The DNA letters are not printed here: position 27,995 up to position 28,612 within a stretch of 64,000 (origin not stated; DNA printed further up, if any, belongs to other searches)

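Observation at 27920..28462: RNA polymerase subunit H with a eukaryotic Rpb5-like N-terminal domain, encoded outside any rpo operon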

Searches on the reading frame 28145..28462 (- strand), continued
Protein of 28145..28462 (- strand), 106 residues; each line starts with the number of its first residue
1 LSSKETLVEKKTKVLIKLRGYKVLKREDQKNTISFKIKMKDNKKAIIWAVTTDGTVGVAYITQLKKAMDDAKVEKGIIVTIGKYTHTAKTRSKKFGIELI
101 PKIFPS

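Call 63: find_homologous_proteins(query=P0149, max_evalue=0.001)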
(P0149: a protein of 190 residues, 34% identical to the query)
Query P0149 (190 aa): 132 proteins with E <= 0.001 among 449 candidates; the best 120 are listed.
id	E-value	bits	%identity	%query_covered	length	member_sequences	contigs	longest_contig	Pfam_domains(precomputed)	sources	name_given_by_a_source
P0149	9.5e-116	402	100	100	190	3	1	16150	PF01191.25,PF22722.3,PF04471.19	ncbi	-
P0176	1.9e-102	358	87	100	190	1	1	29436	PF01191.25,PF04471.19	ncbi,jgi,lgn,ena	-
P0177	4.9e-37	145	48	92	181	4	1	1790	PF01191.25,PF22722.3,PF04471.19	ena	-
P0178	5.1e-37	145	48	91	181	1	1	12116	PF01191.25,PF22722.3,PF04471.19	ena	-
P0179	2.0e-36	143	45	99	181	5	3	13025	PF01191.25,PF22722.3,PF04471.19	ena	-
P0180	3.4e-36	142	47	91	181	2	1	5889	PF01191.25,PF22722.3,PF04471.19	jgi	-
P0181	1.3e-35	141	46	97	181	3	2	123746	PF01191.25,PF22722.3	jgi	-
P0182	4.4e-35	139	47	89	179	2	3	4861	PF01191.25,PF22722.3,PF04471.19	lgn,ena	-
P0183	5.7e-35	138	43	99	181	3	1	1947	PF01191.25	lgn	-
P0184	6.2e-35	138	45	98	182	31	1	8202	PF01191.25,PF22722.3,PF04471.19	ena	-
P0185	3.7e-34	136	47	88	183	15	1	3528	PF01191.25,PF22722.3,PF04471.19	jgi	-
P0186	4.3e-34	136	45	89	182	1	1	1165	PF01191.25,PF22722.3,PF04471.19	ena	-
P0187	1.1e-33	134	44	91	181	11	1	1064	PF01191.25,PF22722.3,PF04471.19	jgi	jgi:DNA-directed RNA polymerase subunit H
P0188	2.4e-33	133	45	91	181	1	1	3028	PF01191.25,PF22722.3,PF04471.19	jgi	-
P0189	5.8e-33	132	45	88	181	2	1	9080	PF01191.25,PF22722.3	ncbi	-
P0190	6.7e-33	132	50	75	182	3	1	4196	PF01191.25,PF22722.3,PF04471.19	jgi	-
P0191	1.3e-32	131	49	73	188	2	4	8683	PF01191.25,PF22722.3,PF04471.19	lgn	-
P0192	1.4e-32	131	45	91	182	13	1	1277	PF01191.25,PF22722.3,PF04471.19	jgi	-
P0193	4.5e-31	126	43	93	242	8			PF01191.25,PF04471.19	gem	-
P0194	1.5e-30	124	43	98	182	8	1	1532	PF01191.25,PF22722.3,PF04471.19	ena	-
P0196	2.1e-29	120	42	91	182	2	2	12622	PF01191.25,PF22722.3,PF04471.19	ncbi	-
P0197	4.3e-29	119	42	94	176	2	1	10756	PF01191.25,PF22722.3,PF04471.19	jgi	-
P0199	1.8e-28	117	39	89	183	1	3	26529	PF01191.25,PF22722.3,PF04471.19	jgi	-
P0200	1.8e-28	117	39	89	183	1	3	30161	PF01191.25,PF22722.3,PF04471.19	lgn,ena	-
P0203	7.9e-28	115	41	98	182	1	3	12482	PF01191.25,PF22722.3,PF04471.19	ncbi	-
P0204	8.7e-28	115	41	93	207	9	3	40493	PF01191.25,PF04471.19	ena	-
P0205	1.1e-27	115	38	89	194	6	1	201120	PF01191.25,PF22722.3,PF04471.19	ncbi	-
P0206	1.4e-27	114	44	75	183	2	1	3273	PF01191.25,PF22722.3,PF04471.19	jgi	-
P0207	4.0e-27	113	41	89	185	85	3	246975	PF01191.25,PF22722.3,PF04471.19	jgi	jgi:DNA-directed RNA polymerase subunit H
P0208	4.5e-27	113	39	89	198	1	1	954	PF01191.25,PF22722.3,PF04471.19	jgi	jgi:DNA-directed RNA polymerase subunit H (RpoH/RPB5)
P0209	5.0e-27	113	38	96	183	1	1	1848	PF01191.25,PF22722.3,PF04471.19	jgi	jgi:DNA-directed RNA polymerase subunit H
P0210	5.0e-27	113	40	89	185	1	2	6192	PF01191.25,PF22722.3,PF04471.19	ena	-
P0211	5.8e-27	112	40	89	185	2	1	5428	PF01191.25,PF22722.3,PF04471.19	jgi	-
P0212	6.0e-27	112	38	99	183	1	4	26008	PF01191.25,PF22722.3,PF04471.19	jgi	jgi:DNA-directed RNA polymerase subunit H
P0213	6.1e-27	112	41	91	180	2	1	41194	PF01191.25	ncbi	-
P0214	6.1e-27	112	38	99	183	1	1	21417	PF01191.25,PF22722.3,PF04471.19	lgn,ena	-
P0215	6.3e-27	112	41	89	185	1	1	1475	PF01191.25,PF22722.3,PF04471.19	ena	-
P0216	6.6e-27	112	38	99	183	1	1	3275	PF01191.25,PF22722.3,PF04471.19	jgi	jgi:DNA-directed RNA polymerase subunit H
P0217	7.0e-27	112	38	89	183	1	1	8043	PF01191.25,PF22722.3,PF04471.19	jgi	-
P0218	7.7e-27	112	40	89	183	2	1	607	PF01191.25,PF22722.3,PF04471.19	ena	-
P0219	7.7e-27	112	42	75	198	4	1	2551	PF01191.25,PF22722.3,PF04471.19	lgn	-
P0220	8.1e-27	112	42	89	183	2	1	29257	PF01191.25,PF22722.3,PF04471.19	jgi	-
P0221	9.5e-27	112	41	89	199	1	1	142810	PF01191.25,PF22722.3,PF04471.19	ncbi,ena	-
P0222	9.9e-27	112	40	89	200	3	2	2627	PF01191.25,PF22722.3,PF04471.19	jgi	jgi:DNA-directed RNA polymerase subunit H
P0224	1.3e-26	111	41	89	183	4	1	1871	PF01191.25,PF22722.3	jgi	jgi:DNA-directed RNA polymerase subunit H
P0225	1.3e-26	111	43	75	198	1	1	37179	PF01191.25,PF22722.3,PF04471.19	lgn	-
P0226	1.6e-26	111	42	75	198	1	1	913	PF01191.25,PF22722.3,PF04471.19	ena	-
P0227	1.6e-26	111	39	89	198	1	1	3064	PF01191.25,PF22722.3,PF04471.19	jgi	jgi:DNA-directed RNA polymerase subunit H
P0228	1.9e-26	111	37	99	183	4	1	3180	PF01191.25,PF22722.3,PF04471.19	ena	-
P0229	2.3e-26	110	42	75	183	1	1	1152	PF01191.25,PF22722.3,PF04471.19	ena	-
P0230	2.3e-26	110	39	89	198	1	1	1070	PF01191.25,PF22722.3,PF04471.19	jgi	jgi:DNA-directed RNA polymerase subunit H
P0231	2.3e-26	110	38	89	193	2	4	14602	PF01191.25,PF22722.3,PF04471.19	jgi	jgi:DNA-directed RNA polymerase subunit H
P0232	2.5e-26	110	39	89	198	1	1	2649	PF01191.25,PF22722.3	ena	-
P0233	2.6e-26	110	39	96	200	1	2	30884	PF01191.25,PF22722.3,PF04471.19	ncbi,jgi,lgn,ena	jgi:DNA-directed RNA polymerase subunit H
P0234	3.1e-26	110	40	89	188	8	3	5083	PF01191.25,PF22722.3,PF04471.19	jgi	jgi:DNA-directed RNA polymerase subunit H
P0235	3.5e-26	110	39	89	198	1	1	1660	PF01191.25,PF22722.3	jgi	jgi:DNA-directed RNA polymerase subunit H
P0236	3.7e-26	110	37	89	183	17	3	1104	PF01191.25,PF22722.3,PF04471.19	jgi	jgi:DNA-directed RNA polymerase subunit H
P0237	4.7e-26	109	39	89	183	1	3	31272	PF01191.25,PF22722.3,PF04471.19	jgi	jgi:DNA-directed RNA polymerase subunit H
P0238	4.7e-26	109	39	89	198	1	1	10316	PF01191.25,PF22722.3,PF04471.19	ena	-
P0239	4.9e-26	109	39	89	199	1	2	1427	PF01191.25,PF22722.3,PF04471.19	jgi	-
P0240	5.1e-26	109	39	96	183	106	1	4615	PF01191.25,PF22722.3,PF04471.19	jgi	-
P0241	5.3e-26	109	39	89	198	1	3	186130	PF01191.25,PF22722.3,PF04471.19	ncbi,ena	-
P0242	5.8e-26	109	39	89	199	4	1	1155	PF01191.25,PF22722.3,PF04471.19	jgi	jgi:DNA-directed RNA polymerase subunit H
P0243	6.1e-26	109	39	89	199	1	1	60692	PF01191.25,PF22722.3,PF04471.19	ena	-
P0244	6.3e-26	109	39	89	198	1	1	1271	PF01191.25,PF22722.3,PF04471.19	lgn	-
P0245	7.1e-26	109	39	89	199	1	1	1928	PF01191.25,PF22722.3,PF04471.19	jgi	-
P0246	7.5e-26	109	39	89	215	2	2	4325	PF01191.25,PF22722.3,PF04471.19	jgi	jgi:DNA-directed RNA polymerase subunit H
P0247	7.7e-26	109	39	89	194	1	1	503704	PF01191.25,PF22722.3,PF04471.19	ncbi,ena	-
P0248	7.9e-26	109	39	89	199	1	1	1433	PF01191.25,PF22722.3,PF04471.19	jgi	jgi:DNA-directed RNA polymerase subunit H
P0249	7.9e-26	109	40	89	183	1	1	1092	PF01191.25,PF22722.3,PF04471.19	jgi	-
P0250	8.1e-26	109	39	89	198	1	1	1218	PF01191.25,PF22722.3,PF04471.19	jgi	jgi:DNA-directed RNA polymerase subunit H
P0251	8.8e-26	108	40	89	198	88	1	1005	PF01191.25,PF22722.3,PF04471.19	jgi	jgi:DNA-directed RNA polymerase subunit H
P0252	8.9e-26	108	39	96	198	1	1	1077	PF01191.25,PF22722.3,PF04471.19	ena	-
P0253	9.0e-26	108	39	96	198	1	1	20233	PF01191.25,PF22722.3,PF04471.19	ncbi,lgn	-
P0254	9.1e-26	108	39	89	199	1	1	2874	PF01191.25,PF22722.3,PF04471.19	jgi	jgi:DNA-directed RNA polymerase subunit H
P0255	1.0e-25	108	39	89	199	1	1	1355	PF01191.25,PF22722.3,PF04471.19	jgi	jgi:DNA-directed RNA polymerase subunit H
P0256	1.1e-25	108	40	89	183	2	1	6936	PF01191.25,PF22722.3,PF04471.19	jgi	jgi:DNA-directed RNA polymerase subunit H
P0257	1.1e-25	108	39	89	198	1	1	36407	PF01191.25,PF22722.3,PF04471.19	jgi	jgi:DNA-directed RNA polymerase subunit H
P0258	1.1e-25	108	51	59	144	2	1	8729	PF01191.25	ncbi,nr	ncbi:MAG: DNA-directed RNA polymerase subunit H [Candidatus Freyarchaeota archaeon]|nr:DNA-directed 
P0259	1.1e-25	108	39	89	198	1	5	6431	PF01191.25,PF22722.3,PF04471.19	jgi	jgi:DNA-directed RNA polymerase subunit H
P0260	1.1e-25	108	42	78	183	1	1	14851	PF01191.25,PF22722.3,PF04471.19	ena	-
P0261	1.1e-25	108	39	89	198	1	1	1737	PF01191.25,PF22722.3,PF04471.19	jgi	jgi:DNA-directed RNA polymerase subunit H (RpoH/RPB5)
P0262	1.2e-25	108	39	89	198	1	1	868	PF01191.25,PF22722.3,PF04471.19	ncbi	-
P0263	1.3e-25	108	39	96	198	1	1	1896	PF01191.25,PF22722.3,PF04471.19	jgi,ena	jgi:DNA-directed RNA polymerase subunit H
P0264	1.3e-25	108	39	89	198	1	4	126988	PF01191.25,PF22722.3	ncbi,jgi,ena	jgi:DNA-directed RNA polymerase subunit H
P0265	1.3e-25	108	39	89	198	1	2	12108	PF01191.25,PF22722.3,PF04471.19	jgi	jgi:DNA-directed RNA polymerase subunit H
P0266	1.3e-25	108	38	89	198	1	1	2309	PF01191.25,PF22722.3,PF04471.19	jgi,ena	-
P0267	1.4e-25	108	39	89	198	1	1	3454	PF01191.25,PF22722.3,PF04471.19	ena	-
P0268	1.4e-25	108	39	89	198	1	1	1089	PF01191.25,PF22722.3,PF04471.19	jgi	jgi:DNA-directed RNA polymerase subunit H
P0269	1.5e-25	108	39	89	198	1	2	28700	PF01191.25,PF22722.3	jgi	jgi:DNA-directed RNA polymerase subunit H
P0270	1.6e-25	108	39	89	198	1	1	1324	PF01191.25,PF22722.3,PF04471.19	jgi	-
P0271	1.8e-25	107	38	89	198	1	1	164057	PF01191.25,PF22722.3,PF04471.19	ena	-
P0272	1.8e-25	107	39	96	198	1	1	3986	PF01191.25,PF22722.3,PF04471.19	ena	-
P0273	1.9e-25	107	39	89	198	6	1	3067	PF01191.25,PF22722.3,PF04471.19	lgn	-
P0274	2.0e-25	107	38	89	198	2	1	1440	PF01191.25,PF22722.3,PF04471.19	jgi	-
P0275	2.1e-25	107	39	89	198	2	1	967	PF01191.25,PF22722.3,PF04471.19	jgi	jgi:DNA-directed RNA polymerase subunit H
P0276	2.2e-25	107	39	89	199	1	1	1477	PF01191.25,PF22722.3,PF04471.19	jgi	jgi:DNA-directed RNA polymerase subunit H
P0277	2.2e-25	107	39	89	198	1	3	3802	PF01191.25,PF22722.3,PF04471.19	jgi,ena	-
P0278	2.3e-25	107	39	89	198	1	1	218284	PF01191.25,PF22722.3,PF04471.19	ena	-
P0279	2.3e-25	107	39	89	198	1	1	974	PF01191.25,PF22722.3,PF04471.19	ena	-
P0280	2.4e-25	107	39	89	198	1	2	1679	PF01191.25,PF22722.3,PF04471.19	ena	-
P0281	2.4e-25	107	39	89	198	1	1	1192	PF01191.25,PF22722.3,PF04471.19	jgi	jgi:DNA-directed RNA polymerase subunit H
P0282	2.5e-25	107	38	89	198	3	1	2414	PF01191.25,PF22722.3,PF04471.19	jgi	-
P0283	2.7e-25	107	39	89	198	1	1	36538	PF01191.25,PF22722.3,PF04471.19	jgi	jgi:DNA-directed RNA polymerase subunit H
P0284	2.7e-25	107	39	89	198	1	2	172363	PF01191.25,PF22722.3,PF04471.19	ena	-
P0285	2.8e-25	107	39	89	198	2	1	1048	PF01191.25,PF22722.3,PF04471.19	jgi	jgi:DNA-directed RNA polymerase subunit H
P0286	3.1e-25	107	40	89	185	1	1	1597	PF01191.25,PF22722.3,PF04471.19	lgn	-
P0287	3.5e-25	107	39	91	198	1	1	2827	PF01191.25,PF22722.3,PF04471.19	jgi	jgi:DNA-directed RNA polymerase subunit H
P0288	3.7e-25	106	39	89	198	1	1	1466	PF01191.25,PF22722.3,PF04471.19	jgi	jgi:DNA-directed RNA polymerase subunit H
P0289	3.8e-25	106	39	89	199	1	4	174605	PF01191.25,PF22722.3,PF04471.19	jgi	jgi:DNA-directed RNA polymerase subunit H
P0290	4.3e-25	106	39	89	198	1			PF01191.25,PF22722.3,PF04471.19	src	-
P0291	6.3e-25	106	74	38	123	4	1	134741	PF01191.25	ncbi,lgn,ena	-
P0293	9.3e-25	105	39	89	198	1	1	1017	PF01191.25,PF22722.3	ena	-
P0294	2.0e-24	104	42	75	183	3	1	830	PF01191.25,PF22722.3,PF04471.19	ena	-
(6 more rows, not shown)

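Call 65: find_encoding_contigs(protein=P0291, flank=10000, max_places=3)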
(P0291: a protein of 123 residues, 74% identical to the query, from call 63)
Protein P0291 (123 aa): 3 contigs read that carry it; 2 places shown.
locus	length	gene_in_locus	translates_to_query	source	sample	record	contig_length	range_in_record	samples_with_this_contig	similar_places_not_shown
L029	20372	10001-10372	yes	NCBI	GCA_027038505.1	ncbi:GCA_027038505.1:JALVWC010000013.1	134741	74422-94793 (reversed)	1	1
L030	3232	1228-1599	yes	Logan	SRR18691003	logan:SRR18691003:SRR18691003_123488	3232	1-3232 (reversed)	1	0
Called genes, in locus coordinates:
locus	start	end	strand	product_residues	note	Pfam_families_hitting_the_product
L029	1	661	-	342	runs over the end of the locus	PF01909:NTP_transf_2, PF18765:Polbeta (weak)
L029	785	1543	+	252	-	PF13481:AAA_25, PF06745:ATPase, PF23442:DUF7125 (faint), PF06745:ATPase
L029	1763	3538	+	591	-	PF00175:NAD_binding_1, PF10418:DHODB_Fe-S_bind (weak), PF01180:DHO_dh, PF01207:Dus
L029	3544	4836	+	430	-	PF01979:Amidohydro_1, PF12890:DHOase (weak), PF07969:Amidohydro_3 (weak)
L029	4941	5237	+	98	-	PF05854:MC1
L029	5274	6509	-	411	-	PF04894:Nre_N, PF04895:Nre_C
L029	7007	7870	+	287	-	PF05362:Lon_C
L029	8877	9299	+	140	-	PF27323:RdxA_C (weak), PF27343:MJ0207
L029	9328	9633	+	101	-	-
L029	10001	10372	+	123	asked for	PF01191:RNA_pol_Rpb5_C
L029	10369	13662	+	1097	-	PF04563:RNA_pol_Rpb2_1, PF04561:RNA_pol_Rpb2_2, PF04565:RNA_pol_Rpb2_3, PF04566:RNA_pol_Rpb2_4, PF04567:RNA_pol_Rpb2_5, PF00562:RNA_pol_Rpb2_6, PF04560:RNA_pol_Rpb2_7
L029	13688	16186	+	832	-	PF04997:RNA_pol_Rpb1_1, PF00623:RNA_pol_Rpb1_2, PF04983:RNA_pol_Rpb1_3, PF05000:RNA_pol_Rpb1_4, PF04998:RNA_pol_Rpb1_5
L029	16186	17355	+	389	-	PF04998:RNA_pol_Rpb1_5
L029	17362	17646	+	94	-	PF01248:Ribosomal_L7Ae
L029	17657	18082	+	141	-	PF00013:KH_1 (faint), PF07650:KH_2 (weak), PF26594:KH_NusA_2nd (faint), PF13083:KH_KhpA-B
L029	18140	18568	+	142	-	PF00164:Ribosom_S12_S23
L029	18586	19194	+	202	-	PF00177:Ribosomal_S7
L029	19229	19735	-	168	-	PF04250:DUF429 (weak)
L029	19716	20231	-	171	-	PF02502:LacAB_rpiB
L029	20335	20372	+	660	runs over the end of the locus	PF02730:AFOR_N, PF01314:AFOR_C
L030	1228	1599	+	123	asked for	PF01191:RNA_pol_Rpb5_C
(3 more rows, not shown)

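Call 66: find_encoding_contigs(protein=P0258, flank=10000, max_places=3)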
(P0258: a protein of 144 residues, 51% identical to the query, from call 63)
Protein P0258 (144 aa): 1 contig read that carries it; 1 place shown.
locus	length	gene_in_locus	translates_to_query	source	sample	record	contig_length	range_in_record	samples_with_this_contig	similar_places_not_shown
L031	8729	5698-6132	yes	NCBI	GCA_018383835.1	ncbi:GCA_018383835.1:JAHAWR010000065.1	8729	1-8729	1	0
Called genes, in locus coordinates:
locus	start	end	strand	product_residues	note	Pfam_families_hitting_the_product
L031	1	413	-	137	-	PF27234:MJ0013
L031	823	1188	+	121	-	-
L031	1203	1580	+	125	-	PF03259:Robl_LC7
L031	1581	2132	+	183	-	PF02830:V4R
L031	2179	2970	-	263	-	PF01909:NTP_transf_2 (weak)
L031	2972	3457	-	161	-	PF01966:HD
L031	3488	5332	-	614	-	PF00082:Peptidase_S8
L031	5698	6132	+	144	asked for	PF01191:RNA_pol_Rpb5_C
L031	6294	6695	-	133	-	PF00753:Lactamase_B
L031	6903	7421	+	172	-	-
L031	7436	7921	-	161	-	-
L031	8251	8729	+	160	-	?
